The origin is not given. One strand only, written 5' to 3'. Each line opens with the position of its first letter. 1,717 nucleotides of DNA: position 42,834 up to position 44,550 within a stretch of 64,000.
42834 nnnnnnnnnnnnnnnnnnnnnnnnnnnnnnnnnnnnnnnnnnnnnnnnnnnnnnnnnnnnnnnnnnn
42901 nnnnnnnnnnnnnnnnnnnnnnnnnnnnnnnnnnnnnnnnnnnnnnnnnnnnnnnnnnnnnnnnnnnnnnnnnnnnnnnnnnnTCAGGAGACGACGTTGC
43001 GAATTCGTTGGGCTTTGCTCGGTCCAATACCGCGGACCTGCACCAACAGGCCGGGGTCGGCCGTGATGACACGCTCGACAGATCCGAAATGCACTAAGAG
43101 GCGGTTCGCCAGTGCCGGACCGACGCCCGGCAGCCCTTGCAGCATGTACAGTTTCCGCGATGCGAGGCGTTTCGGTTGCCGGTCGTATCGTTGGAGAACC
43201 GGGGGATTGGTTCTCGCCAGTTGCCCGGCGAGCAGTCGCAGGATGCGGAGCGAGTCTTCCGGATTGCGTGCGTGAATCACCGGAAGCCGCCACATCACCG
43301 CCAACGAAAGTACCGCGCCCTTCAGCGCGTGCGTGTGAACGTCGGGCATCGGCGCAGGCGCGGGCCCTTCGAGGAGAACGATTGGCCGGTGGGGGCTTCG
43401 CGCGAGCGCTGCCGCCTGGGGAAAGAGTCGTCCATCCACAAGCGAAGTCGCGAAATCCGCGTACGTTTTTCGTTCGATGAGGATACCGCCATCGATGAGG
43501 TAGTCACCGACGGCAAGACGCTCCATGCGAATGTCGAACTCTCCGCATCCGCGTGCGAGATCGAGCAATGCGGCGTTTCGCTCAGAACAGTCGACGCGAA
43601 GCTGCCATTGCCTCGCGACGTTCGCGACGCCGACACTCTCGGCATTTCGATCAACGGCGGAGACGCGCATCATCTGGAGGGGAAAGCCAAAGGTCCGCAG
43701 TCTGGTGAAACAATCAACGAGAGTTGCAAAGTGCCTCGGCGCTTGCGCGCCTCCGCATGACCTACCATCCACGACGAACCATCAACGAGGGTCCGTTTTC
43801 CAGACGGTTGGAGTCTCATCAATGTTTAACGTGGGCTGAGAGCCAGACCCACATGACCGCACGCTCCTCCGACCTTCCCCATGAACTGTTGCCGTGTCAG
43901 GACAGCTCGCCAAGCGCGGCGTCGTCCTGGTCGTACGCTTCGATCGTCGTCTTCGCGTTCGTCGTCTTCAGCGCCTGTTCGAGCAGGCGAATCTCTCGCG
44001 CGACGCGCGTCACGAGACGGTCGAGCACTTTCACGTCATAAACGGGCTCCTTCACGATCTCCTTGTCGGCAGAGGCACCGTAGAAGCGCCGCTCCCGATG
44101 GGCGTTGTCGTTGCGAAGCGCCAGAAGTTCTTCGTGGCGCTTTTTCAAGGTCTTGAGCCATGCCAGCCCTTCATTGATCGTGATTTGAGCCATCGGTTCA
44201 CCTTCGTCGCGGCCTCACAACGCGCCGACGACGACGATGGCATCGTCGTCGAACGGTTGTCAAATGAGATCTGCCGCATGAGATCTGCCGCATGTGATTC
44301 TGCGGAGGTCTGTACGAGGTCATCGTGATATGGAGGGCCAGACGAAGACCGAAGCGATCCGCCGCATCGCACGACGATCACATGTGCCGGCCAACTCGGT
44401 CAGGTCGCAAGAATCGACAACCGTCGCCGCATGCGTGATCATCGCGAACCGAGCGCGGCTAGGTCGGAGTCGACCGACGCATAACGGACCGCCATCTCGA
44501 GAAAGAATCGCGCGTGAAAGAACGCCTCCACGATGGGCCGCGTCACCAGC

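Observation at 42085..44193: Bacterial XPF/ERCC4-(HhH)2 nuclease in a tight operon with three unknown small proteins: candidate novel nuclease system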

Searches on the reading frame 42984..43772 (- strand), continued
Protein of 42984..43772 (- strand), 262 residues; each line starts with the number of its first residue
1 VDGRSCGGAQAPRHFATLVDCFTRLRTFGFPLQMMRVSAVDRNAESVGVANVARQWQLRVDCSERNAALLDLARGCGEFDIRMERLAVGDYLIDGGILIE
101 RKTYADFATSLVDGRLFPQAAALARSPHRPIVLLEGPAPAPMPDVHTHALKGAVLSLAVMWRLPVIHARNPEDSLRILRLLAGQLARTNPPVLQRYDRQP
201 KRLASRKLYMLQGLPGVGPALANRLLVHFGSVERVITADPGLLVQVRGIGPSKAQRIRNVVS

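Call 78: find_related_loci(query=A1, collection=viral_contigs, flank=6000)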
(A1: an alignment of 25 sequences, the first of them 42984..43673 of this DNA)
Query A1 (229 aa) in viral_contigs; peptide patterns used: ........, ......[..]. (x = any residue, [..] = any of these).
67 stretches matched a pattern; 6 encode a relative of the query (tblastn E <= 1e-3); 6 distinct loci.
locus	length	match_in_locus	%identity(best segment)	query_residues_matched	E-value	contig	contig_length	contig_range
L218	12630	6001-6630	28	27-228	3e-24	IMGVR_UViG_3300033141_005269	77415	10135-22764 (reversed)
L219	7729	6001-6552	29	53-225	4e-13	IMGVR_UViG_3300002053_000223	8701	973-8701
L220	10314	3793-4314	27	66-227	1e-8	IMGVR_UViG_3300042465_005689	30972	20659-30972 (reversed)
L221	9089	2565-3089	26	66-228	4e-8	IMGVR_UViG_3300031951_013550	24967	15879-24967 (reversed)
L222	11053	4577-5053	29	47-197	8e-7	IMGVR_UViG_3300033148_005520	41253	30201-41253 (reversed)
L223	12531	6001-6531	23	66-229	2e-5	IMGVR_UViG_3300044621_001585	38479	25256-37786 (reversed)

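Call 89: search_protein_families(library=pfam, proteins=[L008:6219-8186:+, L049:3718-5973:+, L050:3260-5194:+, L062:94-3036:+, L080:7307-9229:+, L058:6697-9417:+, L074:7340-11050:+, L074:1157-5017:+], max_evalue=0.00001)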
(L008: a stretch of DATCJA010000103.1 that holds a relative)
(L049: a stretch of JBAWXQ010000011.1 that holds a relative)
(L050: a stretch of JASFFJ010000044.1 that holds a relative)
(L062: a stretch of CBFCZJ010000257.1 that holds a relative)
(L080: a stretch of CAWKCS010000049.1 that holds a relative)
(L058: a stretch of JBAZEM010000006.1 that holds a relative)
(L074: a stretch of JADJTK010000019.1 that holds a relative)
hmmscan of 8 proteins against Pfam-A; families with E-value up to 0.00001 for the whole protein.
L008:6219-8186:+ (655 aa): 5 families
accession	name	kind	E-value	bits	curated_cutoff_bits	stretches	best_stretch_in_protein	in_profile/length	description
PF00270.35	DEAD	-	8.6e-28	97.6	26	1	20-186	3-164/167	DEAD/DEAH box helicase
PF00271.37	Helicase_C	-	2.8e-22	79.5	23.5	1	233-329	14-110/110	Helicase conserved C-terminal domain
PF00570.28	HRDC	-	9.6e-20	70.8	23.8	1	581-646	3-68/68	HRDC domain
PF16124.10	RecQ_Zn_bind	-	5.2e-15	56.4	25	1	340-417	1-65/66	RecQ zinc-binding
PF09382.16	RQC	-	6.5e-11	42.5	23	1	431-519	11-101/114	RQC domain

L049:3718-5973:+ (751 aa): 5 families
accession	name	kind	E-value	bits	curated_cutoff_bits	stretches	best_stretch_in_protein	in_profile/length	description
PF00270.35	DEAD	-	4.2e-26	92.1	26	1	52-210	3-163/167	DEAD/DEAH box helicase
PF09382.16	RQC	-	8.6e-22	77.5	23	1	535-630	10-105/114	RQC domain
PF00271.37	Helicase_C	-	3e-20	73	23.5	1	255-360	3-110/110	Helicase conserved C-terminal domain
PF00570.28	HRDC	-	3.8e-19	68.9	23.8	1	676-740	3-67/68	HRDC domain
PF16124.10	RecQ_Zn_bind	-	7.4e-12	46.3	25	1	472-517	19-65/66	RecQ zinc-binding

L050:3260-5194:+ (644 aa): 4 families
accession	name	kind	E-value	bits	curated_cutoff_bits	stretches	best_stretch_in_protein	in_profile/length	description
PF00271.37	Helicase_C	-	9e-28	97.2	23.5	1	214-322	2-110/110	Helicase conserved C-terminal domain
PF00270.35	DEAD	-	2.5e-22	79.8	26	1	18-178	3-165/167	DEAD/DEAH box helicase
PF16124.10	RecQ_Zn_bind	-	5.6e-09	37.1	25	1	509-556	18-66/66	RecQ zinc-binding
PF04851.21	ResIII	-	5.8e-06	26.8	22.5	0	20-174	9-161/164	Type III restriction enzyme, res subunit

L062:94-3036:+ (980 aa): 5 families
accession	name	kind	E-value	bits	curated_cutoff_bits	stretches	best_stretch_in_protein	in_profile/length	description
PF00270.35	DEAD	-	1.7e-33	116.1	26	1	82-255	2-164/167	DEAD/DEAH box helicase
PF09369.15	MZB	-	1e-20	74.6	24.2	1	666-745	1-80/80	MrfA Zn-binding domain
PF00271.37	Helicase_C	-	1.5e-15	57.8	23.5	1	304-405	13-110/110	Helicase conserved C-terminal domain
PF22982.3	WHD_HRQ1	-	2.8e-08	35.1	27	1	440-510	1-69/70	ATP-dependent helicase HRQ1, winged helix domain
PF13482.12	RNase_H_2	-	7.3e-06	26.5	22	0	852-955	46-161/165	RNase_H superfamily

L080:7307-9229:+ (640 aa): 3 families
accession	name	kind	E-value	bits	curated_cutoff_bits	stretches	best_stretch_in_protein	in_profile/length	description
PF00271.37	Helicase_C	-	7e-26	91.1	23.5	1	214-322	2-110/110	Helicase conserved C-terminal domain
PF00270.35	DEAD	-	2.1e-21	76.8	26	1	18-178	3-165/167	DEAD/DEAH box helicase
PF16124.10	RecQ_Zn_bind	-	1.3e-10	42.3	25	1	492-556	6-66/66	RecQ zinc-binding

L058:6697-9417:+ (906 aa): 3 families
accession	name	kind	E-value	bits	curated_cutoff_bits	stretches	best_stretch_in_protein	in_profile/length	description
PF00176.29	SNF2-rel_dom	-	7.2e-60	203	24.9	1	429-711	1-289/290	SNF2-related domain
PF12419.13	DUF3670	-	1.8e-33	115.6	27.6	1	239-369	3-134/136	SNF2 Helicase protein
PF00271.37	Helicase_C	-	3e-19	69.7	23.5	1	727-839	3-110/110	Helicase conserved C-terminal domain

L074:7340-11050:+ (1236 aa): 2 families
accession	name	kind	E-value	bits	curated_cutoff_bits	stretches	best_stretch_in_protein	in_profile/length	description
PF00176.29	SNF2-rel_dom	-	3e-62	210.8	24.9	1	755-1028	1-290/290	SNF2-related domain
PF00271.37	Helicase_C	-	2.3e-23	83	23.5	1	1067-1177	2-110/110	Helicase conserved C-terminal domain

L074:1157-5017:+ (1286 aa): 2 families
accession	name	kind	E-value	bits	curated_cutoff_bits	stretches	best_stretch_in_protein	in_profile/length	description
PF00176.29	SNF2-rel_dom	-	4.4e-61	207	24.9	1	789-1067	1-290/290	SNF2-related domain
PF00271.37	Helicase_C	-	1.5e-21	77.2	23.5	1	1116-1226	2-110/110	Helicase conserved C-terminal domain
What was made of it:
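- Helicase neighbours in other phyla point to repair (call 89).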

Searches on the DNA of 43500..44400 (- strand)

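Call 30: search_rna_families(source=window, start=43500, end=44400, threshold=evalue, max_evalue=10, show_alignments=2)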
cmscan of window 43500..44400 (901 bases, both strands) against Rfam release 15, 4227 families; matches with E-value up to 10: 2.
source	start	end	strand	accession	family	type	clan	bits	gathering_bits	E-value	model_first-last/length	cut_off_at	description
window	43567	43636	-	RF03078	chrB-a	Cis-reg;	-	18.2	43.9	1.7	1-80/80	no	chrB-a RNA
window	44199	44242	-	RF00498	EAV_LTH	Cis-reg; leader;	-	14.5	70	3.4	1-45/45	no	Equine arteritis virus leader TRS hairpin (LTH)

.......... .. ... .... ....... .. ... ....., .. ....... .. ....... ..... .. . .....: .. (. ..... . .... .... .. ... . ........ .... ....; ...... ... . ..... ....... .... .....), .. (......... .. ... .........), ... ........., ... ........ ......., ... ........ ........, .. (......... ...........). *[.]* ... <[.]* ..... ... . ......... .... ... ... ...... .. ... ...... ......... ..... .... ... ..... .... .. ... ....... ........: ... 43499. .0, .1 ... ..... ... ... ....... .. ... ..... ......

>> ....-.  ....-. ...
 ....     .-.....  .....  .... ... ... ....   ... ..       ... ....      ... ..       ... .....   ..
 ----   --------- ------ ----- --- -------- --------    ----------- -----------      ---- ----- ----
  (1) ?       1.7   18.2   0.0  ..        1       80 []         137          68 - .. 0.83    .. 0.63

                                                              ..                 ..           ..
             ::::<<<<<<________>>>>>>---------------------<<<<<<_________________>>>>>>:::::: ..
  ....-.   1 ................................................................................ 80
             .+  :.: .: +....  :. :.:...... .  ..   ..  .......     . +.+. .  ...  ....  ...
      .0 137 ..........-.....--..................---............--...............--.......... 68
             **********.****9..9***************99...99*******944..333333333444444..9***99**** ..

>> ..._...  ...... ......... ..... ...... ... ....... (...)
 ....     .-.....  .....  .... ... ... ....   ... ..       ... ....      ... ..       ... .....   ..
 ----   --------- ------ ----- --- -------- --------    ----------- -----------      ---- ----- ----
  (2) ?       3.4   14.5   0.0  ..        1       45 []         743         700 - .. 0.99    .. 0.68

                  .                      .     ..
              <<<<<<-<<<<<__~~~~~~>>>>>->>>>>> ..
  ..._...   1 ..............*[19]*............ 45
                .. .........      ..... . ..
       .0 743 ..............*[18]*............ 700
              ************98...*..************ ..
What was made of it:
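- Tried and rejected: Rfam at permissive thresholds gave no family for the spacer (call 30).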

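Call 44: build_rna_model(alignment_id=A3)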
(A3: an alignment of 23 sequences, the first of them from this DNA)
Model R1 built from alignment A3 (23 sequences, 242 columns); structure: RNAalifold consensus.
model positions 218; base pairs 34; branch points 1; effective number of sequences 2.47; information 0.59 bits per position. Calibrated on 0.2 Mb of random sequence (short: E-values are rough).
structure used (alignment columns):
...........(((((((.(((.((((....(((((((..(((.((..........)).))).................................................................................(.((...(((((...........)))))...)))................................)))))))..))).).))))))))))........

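Call 46: search_with_rna_model(model_id=R1, sources=[window, L002, L006, L007, L011, L012, L013, L014, L015, L016, L017, L018, L019, L020, L021, L023, L024, L025, L026, L027, L028, L035, L081, L082, L084, L086, L088, L089, L090, L092, L094, L095, L097, L098, L099, L100, L101, L102, L103, L104, L105, L106, L107, L108, L109, L110, L111, L112, L113, L114, L115, L116, L117, L118, L119, L120, L121, L122, L123, L124, L125, L126, L127, L128, L129, L130, L131, L132], max_evalue=0.01, make_alignment=true)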
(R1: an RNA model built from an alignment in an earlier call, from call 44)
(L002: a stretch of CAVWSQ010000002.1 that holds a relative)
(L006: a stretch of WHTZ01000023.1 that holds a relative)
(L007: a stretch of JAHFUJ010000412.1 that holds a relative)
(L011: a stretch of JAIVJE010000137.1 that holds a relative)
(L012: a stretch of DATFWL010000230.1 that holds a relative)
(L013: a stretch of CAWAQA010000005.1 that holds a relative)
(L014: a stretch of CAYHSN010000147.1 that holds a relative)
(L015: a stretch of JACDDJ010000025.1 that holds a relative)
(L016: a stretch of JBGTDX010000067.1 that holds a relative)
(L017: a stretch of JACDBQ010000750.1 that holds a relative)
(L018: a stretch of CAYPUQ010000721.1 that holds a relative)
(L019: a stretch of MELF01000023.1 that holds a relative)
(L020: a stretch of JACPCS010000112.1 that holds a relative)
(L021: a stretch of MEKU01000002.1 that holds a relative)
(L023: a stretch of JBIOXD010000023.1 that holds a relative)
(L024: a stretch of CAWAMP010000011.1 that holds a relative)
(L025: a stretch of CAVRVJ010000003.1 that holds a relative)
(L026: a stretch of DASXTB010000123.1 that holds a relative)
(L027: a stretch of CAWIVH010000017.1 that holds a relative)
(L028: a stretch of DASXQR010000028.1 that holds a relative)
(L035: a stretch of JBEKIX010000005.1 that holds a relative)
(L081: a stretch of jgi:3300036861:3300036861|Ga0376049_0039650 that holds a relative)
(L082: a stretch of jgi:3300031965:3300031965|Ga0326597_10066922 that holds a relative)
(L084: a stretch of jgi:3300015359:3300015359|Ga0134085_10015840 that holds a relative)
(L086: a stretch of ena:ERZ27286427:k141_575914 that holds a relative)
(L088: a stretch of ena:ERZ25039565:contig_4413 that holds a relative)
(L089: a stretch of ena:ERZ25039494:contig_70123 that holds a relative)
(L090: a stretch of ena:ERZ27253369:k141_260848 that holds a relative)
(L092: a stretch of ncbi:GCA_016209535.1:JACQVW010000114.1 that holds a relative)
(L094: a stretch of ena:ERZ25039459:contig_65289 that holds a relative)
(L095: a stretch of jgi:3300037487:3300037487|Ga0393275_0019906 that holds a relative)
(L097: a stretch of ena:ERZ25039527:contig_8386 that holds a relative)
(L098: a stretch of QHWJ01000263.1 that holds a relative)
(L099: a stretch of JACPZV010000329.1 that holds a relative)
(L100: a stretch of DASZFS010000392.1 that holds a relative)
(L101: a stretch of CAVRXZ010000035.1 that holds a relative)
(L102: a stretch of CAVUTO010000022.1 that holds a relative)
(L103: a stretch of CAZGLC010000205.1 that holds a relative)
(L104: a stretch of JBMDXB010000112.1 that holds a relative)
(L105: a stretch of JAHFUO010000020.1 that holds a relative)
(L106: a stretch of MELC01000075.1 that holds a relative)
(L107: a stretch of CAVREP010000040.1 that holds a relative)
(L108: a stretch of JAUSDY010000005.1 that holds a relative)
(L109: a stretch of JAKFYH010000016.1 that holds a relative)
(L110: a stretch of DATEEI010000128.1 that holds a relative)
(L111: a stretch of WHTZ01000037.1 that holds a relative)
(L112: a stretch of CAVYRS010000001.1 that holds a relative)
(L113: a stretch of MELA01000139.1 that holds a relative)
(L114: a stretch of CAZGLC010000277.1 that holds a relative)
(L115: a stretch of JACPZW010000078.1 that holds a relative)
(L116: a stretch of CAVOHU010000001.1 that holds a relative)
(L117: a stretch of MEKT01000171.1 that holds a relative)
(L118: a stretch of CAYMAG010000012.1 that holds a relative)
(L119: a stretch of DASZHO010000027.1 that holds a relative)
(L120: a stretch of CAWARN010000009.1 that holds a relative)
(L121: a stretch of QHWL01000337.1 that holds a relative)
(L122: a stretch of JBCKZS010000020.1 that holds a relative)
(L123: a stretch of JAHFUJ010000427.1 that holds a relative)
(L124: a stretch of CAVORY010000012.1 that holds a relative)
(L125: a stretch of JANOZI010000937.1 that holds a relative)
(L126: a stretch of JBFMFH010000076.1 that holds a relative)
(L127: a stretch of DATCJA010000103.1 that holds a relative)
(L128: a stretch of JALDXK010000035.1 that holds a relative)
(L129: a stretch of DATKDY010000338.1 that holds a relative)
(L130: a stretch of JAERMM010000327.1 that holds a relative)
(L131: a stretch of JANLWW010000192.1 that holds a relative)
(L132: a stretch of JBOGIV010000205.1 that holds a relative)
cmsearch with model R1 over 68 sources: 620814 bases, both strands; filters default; matches with E-value up to 0.01: 38.
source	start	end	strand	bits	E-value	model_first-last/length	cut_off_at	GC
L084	559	774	+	235.8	4.5e-62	1-218/218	no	0.59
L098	5308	5523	+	235.8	4.5e-62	1-218/218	no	0.59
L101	5311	5526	+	235.6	4.8e-62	1-218/218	no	0.6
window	43671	43886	-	230.1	1.5e-60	1-218/218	no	0.57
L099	5308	5523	+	227.7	6.9e-60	1-218/218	no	0.61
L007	2226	2443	+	224.2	6e-59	1-218/218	no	0.57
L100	5307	5522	+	220.1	8e-58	1-218/218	no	0.57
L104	5308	5524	+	217.7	3.5e-57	1-218/218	no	0.57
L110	5310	5524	+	217.3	4.4e-57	1-218/218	no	0.56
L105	5306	5521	+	216.9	5.7e-57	1-218/218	no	0.56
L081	1032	1247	+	216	1e-56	1-218/218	no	0.57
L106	5310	5526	+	213.8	3.9e-56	1-218/218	no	0.6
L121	1052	1268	+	208.8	9.1e-55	1-218/218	no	0.59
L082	600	813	+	208.7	9.5e-55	1-218/218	no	0.58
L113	5310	5521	+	200.6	1.5e-52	1-218/218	no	0.61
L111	747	965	+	188.8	2.3e-49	1-218/218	no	0.6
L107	5303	5514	+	188.7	2.5e-49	1-218/218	no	0.59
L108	5301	5510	+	187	7.1e-49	1-218/218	no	0.6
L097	6310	6527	+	182.8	9.8e-48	1-218/218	no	0.63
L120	5310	5527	+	179.3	8.5e-47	1-218/218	no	0.65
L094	6310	6527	+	174.8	1.4e-45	1-218/218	no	0.64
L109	5301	5513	+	174.3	2e-45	1-218/218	no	0.58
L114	5360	5570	+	173.4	3.4e-45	1-218/218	no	0.64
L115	5313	5521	+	171.2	1.4e-44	1-218/218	no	0.64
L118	5345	5568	+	170.4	2.2e-44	1-218/218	no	0.64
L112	5309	5518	+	168.6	7.1e-44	1-218/218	no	0.59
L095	1576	1793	+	166.9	2e-43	1-218/218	no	0.63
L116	5303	5519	+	147.3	4e-38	1-218/218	no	0.64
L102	5308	5457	+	121.3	4.5e-31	1-218/218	no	0.57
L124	5124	5347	+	117.9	3.6e-30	1-218/218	no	0.62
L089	3544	3787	+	64.5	1.1e-15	1-218/218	no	0.61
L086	1521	1587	+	60.1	1.7e-14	1-66/218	3'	0.61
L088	4019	4249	+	51.6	3.3e-12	1-218/218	no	0.61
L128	5183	5328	+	26.7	1.8e-05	1-218/218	no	0.64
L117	3052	3135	+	23.8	0.00011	1-218/218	no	0.57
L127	5039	5214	+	23.7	0.00012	1-218/218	no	0.59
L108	5300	5509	-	20.6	0.00082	1-218/218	no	0.59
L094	8147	8214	+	17.7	0.0051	1-218/218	no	0.72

Alignment A5: 38 matches aligned to the model, 361 columns, each read 5' to 3' on its own strand. Consensus structure (alignment columns), stored with it:
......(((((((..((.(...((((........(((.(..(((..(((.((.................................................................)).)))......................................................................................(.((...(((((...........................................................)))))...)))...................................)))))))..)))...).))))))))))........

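Call 79: search_with_rna_model(model_id=R1, sources=[L029, L030, L031, L032, L033, L034, L036, L037, L038, L039, L040, L041, L042, L043, L044, L045, L046, L047, L048, L049, L050, L051, L052, L053, L054, L055, L056, L057, L058, L059, L060, L061, L062, L063, L064, L065, L066, L067, L068, L069, L070, L071, L072, L073, L074, L075, L076, L077, L078, L079, L080, L133, L134, L136, L137, L218, L219, L220, L221, L222, L223], max_evalue=1)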
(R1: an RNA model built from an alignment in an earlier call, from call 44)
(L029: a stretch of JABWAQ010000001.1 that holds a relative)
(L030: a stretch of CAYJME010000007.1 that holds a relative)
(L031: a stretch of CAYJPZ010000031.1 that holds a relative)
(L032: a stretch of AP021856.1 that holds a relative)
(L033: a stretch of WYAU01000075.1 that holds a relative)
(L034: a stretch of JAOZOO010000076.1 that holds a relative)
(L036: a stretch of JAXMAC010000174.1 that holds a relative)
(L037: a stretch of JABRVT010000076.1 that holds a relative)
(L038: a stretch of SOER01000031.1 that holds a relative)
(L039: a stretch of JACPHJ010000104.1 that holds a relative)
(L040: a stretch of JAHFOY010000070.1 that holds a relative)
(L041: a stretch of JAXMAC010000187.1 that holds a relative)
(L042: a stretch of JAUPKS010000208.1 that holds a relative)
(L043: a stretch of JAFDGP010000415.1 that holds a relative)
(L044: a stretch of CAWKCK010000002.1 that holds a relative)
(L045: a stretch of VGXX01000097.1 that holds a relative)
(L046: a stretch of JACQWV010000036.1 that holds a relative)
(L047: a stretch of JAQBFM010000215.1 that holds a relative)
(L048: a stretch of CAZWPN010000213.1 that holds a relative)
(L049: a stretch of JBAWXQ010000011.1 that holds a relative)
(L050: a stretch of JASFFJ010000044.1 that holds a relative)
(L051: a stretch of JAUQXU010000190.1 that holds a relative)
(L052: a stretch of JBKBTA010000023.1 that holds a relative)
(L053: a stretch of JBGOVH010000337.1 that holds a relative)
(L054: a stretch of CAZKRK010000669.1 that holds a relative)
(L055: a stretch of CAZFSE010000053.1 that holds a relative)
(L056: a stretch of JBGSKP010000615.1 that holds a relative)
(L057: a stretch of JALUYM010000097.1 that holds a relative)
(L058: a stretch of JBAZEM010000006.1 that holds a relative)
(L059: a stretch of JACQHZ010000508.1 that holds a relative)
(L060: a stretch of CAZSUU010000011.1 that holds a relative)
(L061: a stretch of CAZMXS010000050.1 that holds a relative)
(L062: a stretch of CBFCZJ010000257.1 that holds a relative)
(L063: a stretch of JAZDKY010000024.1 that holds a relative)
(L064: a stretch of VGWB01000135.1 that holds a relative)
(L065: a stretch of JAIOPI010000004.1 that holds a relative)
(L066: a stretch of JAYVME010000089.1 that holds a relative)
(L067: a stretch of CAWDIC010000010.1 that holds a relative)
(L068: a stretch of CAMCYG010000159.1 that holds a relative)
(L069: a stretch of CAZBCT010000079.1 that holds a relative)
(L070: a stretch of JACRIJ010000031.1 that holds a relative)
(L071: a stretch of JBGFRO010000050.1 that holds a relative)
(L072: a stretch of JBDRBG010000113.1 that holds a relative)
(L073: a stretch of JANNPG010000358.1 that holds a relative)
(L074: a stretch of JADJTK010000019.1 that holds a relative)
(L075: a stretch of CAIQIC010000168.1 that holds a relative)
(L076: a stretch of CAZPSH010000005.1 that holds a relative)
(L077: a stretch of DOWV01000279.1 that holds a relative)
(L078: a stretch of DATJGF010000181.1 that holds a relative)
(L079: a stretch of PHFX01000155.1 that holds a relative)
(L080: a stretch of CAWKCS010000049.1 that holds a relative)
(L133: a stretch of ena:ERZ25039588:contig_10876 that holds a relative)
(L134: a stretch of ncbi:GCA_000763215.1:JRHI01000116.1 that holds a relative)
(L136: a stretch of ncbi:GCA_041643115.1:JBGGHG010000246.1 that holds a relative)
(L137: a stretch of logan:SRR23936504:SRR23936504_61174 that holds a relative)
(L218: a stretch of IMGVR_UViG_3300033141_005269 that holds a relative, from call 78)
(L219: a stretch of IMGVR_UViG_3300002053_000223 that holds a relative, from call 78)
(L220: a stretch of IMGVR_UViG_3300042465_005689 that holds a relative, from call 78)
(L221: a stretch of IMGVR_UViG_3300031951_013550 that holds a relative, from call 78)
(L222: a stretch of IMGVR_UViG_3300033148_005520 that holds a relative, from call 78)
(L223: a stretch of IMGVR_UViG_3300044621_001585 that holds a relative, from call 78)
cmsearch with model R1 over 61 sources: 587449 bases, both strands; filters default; matches with E-value up to 1: 7.
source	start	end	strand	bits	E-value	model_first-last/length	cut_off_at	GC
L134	4784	4999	+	205.6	6.2e-54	1-218/218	no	0.59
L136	4791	5003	+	175.2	1.1e-45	1-218/218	no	0.61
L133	4810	5004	+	41.8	1.4e-09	1-218/218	no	0.58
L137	1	34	+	27.9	8.2e-06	185-218/218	5'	0.56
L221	6846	6961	+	14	0.047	1-218/218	no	0.66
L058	11292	11361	+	11.4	0.24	1-218/218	no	0.69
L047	3436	3503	+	11.3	0.26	1-218/218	no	0.49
